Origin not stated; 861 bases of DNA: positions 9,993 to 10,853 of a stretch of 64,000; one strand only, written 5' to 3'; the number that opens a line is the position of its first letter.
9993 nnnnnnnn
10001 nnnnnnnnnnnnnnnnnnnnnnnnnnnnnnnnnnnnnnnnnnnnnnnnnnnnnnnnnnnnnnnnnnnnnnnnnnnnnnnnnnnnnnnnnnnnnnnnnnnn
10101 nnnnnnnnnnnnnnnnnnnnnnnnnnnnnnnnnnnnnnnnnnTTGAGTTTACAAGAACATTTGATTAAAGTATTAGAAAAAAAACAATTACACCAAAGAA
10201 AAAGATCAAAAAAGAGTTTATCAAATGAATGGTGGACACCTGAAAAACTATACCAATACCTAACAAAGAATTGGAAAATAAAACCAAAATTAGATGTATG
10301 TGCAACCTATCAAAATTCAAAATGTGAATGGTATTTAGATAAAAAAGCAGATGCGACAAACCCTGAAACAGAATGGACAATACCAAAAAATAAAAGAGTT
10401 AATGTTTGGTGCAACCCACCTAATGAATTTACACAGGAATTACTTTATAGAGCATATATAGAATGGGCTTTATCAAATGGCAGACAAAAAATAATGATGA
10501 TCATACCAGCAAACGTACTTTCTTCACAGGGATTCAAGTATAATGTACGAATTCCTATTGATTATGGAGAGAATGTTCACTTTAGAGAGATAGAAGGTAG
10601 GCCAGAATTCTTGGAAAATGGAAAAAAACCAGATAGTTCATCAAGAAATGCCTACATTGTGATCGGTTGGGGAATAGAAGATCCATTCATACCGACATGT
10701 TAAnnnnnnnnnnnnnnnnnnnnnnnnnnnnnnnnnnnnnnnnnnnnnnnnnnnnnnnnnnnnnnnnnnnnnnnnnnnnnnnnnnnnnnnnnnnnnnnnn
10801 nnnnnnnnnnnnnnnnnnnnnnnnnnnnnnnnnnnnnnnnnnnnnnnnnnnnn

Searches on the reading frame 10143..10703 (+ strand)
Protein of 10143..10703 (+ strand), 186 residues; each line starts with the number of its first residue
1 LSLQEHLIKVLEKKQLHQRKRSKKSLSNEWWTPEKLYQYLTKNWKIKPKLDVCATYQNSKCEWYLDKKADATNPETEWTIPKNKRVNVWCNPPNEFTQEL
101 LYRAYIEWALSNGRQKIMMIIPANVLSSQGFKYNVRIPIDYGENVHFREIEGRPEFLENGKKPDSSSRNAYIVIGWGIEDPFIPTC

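Call 84: search_protein_families(library=phrogs, proteins=[window:10143-10703:+], max_evalue=0.01)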
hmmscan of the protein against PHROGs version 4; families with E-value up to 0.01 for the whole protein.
window:10143-10703:+ (186 aa): 2 families
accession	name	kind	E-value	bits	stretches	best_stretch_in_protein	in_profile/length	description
phrog_111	-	other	7.6e-17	63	1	20-170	57-196/345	DNA methyltransferase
phrog_22740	-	unknown function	8e-06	27.3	1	25-94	9-71/99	-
